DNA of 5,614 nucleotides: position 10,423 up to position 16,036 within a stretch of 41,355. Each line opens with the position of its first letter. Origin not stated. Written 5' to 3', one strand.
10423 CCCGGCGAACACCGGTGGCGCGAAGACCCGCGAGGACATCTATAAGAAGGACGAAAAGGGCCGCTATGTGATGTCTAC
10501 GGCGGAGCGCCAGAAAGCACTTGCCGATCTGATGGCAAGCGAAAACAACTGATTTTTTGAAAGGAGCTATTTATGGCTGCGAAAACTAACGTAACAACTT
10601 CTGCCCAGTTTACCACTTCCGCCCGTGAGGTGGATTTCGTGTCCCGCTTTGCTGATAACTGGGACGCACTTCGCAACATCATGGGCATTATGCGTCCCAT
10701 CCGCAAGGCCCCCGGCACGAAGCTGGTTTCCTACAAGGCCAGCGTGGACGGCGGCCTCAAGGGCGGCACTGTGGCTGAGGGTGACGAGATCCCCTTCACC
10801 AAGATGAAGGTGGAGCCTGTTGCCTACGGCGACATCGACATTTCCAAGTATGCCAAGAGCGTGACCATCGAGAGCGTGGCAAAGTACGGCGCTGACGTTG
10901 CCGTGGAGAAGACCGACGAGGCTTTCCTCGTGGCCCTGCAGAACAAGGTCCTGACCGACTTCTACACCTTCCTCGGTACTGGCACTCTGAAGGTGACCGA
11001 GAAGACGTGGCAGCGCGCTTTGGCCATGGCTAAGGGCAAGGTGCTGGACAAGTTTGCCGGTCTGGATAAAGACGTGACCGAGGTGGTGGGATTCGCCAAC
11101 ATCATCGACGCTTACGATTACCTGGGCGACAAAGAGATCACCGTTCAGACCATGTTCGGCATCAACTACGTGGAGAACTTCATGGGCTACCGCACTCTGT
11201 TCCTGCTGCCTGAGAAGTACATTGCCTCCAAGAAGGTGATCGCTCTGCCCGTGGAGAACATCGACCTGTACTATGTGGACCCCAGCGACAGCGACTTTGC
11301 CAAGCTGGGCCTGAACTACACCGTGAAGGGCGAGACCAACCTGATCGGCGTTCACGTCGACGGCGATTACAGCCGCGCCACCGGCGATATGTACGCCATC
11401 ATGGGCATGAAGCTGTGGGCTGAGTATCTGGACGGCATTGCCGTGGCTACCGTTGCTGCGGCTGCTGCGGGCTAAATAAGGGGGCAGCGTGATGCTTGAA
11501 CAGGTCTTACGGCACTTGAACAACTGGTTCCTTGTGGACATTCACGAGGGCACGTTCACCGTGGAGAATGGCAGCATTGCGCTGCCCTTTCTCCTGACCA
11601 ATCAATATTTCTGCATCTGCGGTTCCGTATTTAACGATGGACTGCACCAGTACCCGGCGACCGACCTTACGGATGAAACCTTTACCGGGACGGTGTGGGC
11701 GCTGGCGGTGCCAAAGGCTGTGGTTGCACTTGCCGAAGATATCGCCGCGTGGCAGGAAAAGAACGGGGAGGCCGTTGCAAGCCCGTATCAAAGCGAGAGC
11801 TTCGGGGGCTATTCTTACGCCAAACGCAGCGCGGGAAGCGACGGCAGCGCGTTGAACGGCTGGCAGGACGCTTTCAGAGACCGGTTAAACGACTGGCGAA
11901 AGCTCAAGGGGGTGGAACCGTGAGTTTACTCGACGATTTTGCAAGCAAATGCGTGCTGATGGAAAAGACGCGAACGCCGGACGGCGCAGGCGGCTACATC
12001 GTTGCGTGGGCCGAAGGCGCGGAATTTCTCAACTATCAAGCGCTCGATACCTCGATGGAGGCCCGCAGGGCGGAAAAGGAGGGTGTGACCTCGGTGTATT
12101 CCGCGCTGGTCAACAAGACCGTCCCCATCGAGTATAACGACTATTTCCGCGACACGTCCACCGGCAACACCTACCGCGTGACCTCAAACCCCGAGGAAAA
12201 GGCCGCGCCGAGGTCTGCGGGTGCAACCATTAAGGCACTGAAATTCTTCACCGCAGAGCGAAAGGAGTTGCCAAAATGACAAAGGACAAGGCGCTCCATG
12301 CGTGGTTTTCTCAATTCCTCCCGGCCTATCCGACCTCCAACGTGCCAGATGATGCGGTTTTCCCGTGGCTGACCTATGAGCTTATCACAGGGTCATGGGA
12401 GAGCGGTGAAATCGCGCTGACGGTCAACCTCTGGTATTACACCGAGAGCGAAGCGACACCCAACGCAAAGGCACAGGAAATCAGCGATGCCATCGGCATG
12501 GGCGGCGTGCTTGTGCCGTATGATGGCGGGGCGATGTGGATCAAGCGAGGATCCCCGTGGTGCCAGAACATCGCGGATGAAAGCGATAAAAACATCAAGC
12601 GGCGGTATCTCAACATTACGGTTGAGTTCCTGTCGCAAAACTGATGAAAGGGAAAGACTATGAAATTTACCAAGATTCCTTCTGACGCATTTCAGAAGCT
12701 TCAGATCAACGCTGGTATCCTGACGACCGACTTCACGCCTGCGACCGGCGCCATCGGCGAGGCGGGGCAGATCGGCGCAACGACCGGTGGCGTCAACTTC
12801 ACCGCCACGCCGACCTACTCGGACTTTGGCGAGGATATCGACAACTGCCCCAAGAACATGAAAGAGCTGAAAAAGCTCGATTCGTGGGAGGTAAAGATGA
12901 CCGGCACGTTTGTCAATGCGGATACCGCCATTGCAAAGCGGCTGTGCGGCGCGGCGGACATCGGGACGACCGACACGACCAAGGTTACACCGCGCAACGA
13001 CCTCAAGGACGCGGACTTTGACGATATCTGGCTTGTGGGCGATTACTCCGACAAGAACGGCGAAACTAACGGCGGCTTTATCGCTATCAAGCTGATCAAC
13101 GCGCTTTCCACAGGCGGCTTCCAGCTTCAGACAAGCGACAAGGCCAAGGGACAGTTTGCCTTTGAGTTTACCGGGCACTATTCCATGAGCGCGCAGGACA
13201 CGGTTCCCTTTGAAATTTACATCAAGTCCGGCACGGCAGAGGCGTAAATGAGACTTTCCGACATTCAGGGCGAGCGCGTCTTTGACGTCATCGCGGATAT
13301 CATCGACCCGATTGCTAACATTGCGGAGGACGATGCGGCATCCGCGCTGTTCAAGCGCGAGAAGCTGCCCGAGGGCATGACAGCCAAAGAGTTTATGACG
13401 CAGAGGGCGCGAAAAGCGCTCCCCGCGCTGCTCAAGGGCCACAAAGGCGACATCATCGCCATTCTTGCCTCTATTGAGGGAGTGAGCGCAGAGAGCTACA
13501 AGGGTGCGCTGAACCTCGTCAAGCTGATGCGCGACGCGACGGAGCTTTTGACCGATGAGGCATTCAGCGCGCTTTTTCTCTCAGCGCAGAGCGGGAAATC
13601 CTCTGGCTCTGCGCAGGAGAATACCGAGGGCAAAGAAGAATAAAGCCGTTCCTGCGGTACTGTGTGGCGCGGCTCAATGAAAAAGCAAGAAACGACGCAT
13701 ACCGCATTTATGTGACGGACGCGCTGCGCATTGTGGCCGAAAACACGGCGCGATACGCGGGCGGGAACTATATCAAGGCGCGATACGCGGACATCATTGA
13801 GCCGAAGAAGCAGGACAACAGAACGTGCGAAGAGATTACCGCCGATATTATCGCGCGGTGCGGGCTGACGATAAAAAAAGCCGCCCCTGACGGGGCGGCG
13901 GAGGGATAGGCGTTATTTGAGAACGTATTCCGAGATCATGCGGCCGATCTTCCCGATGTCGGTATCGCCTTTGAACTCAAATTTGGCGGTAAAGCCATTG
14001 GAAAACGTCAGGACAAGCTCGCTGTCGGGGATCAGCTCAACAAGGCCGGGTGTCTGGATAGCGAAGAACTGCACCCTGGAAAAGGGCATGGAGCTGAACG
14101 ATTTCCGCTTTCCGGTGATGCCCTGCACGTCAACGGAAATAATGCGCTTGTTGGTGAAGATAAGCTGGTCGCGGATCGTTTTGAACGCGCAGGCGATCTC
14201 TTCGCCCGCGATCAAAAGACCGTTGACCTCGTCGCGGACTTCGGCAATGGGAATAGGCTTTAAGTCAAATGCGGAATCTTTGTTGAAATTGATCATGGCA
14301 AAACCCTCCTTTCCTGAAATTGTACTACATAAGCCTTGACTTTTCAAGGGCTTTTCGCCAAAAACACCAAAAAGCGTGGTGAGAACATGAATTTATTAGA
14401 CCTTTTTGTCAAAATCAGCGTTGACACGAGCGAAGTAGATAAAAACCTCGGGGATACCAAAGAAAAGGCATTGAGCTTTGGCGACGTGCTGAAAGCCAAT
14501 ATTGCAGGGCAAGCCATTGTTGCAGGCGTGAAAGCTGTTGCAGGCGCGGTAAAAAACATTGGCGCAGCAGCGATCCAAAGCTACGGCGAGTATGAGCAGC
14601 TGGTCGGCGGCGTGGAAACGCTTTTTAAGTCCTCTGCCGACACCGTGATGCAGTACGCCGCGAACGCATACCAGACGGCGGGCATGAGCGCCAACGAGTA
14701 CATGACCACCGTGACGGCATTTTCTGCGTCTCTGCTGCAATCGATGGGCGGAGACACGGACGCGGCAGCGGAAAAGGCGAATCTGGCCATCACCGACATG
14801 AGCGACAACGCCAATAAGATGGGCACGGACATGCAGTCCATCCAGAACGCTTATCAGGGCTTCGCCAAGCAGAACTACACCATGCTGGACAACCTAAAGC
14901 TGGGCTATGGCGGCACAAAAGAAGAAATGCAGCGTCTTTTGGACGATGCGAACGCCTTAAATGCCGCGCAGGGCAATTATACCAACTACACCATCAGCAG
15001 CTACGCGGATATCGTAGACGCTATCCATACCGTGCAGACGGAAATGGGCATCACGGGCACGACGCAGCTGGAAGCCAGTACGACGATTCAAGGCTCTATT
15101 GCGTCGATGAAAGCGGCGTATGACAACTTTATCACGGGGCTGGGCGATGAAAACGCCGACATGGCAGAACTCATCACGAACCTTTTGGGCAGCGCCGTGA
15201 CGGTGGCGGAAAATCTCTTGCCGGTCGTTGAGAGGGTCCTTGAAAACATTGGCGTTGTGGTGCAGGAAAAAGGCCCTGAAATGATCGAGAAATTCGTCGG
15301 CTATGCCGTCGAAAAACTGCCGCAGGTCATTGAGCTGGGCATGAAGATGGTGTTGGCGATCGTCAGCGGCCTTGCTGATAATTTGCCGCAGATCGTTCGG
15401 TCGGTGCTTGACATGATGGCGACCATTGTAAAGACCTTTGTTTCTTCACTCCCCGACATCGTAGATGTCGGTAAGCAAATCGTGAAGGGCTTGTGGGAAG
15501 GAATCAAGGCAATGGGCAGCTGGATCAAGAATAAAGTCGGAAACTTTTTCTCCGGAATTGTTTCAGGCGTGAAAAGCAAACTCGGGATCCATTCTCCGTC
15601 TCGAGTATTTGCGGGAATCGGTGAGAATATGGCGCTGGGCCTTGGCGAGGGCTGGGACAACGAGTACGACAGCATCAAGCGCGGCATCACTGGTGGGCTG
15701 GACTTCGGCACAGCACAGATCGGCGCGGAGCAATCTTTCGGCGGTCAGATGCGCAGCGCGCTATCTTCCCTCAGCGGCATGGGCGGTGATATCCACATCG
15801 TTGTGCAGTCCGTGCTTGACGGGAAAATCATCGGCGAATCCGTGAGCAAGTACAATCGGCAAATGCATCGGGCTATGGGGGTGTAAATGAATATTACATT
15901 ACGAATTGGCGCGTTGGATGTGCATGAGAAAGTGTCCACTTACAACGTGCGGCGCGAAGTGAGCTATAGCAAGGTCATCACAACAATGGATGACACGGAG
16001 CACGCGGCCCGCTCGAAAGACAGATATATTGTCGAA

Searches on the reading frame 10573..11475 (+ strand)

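Call 109: search_protein_families(library=phrogs, proteins=[window:10573-11475:+], max_evalue=0.00001)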
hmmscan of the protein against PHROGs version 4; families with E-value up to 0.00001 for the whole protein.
window:10573-11475:+ (300 aa): 1 family
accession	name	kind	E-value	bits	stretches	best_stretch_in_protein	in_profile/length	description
phrog_544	-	head and packaging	6.8e-34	118.6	1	20-298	18-277/282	major head protein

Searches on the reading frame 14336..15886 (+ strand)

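Call 109: search_protein_families(library=phrogs, proteins=[window:14336-15886:+], max_evalue=0.00001)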
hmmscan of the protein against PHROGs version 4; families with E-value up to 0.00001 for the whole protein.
window:14336-15886:+ (516 aa): 16 families
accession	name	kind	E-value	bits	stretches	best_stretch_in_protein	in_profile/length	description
phrog_6900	-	tail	1.3e-73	249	1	8-231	11-234/235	tail length tape measure protein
phrog_58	-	tail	4.2e-55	188.8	2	33-300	293-548/1544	tail length tape measure protein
phrog_3981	-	tail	1.6e-54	187.1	1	28-305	8-266/584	tail length tape measure protein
phrog_991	-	tail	1.3e-45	156.6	1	21-418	236-716/1966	tail length tape measure protein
phrog_1204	-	tail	3.5e-32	112.3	3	46-268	167-397/1483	tail protein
phrog_1272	-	tail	7.8e-25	87.8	1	360-451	1423-1515/1606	tail length tape measure protein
phrog_5493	-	tail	8.3e-23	81.7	2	374-450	943-1019/1102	tail length tape measure protein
phrog_305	-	tail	3.2e-16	60.1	1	50-449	371-743/1001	tail length tape measure protein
phrog_4372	-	tail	4.9e-14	51.7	2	376-449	1475-1548/1681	tail length tape measure protein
phrog_28918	-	unknown function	9e-13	47.7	1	310-450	1115-1256/1445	-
phrog_167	-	tail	6.9e-11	41.6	1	13-482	304-656/1555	tail length tape measure protein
phrog_1686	-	tail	2.1e-09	36.8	1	343-447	1018-1123/1224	tail length tape measure protein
phrog_4200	-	tail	8.3e-09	35.5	1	249-414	338-570/732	tail length tape measure protein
phrog_24198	-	unknown function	8.7e-09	36.2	1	315-417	35-137/350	-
phrog_26805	-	unknown function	1.3e-08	34.7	1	274-442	429-590/697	-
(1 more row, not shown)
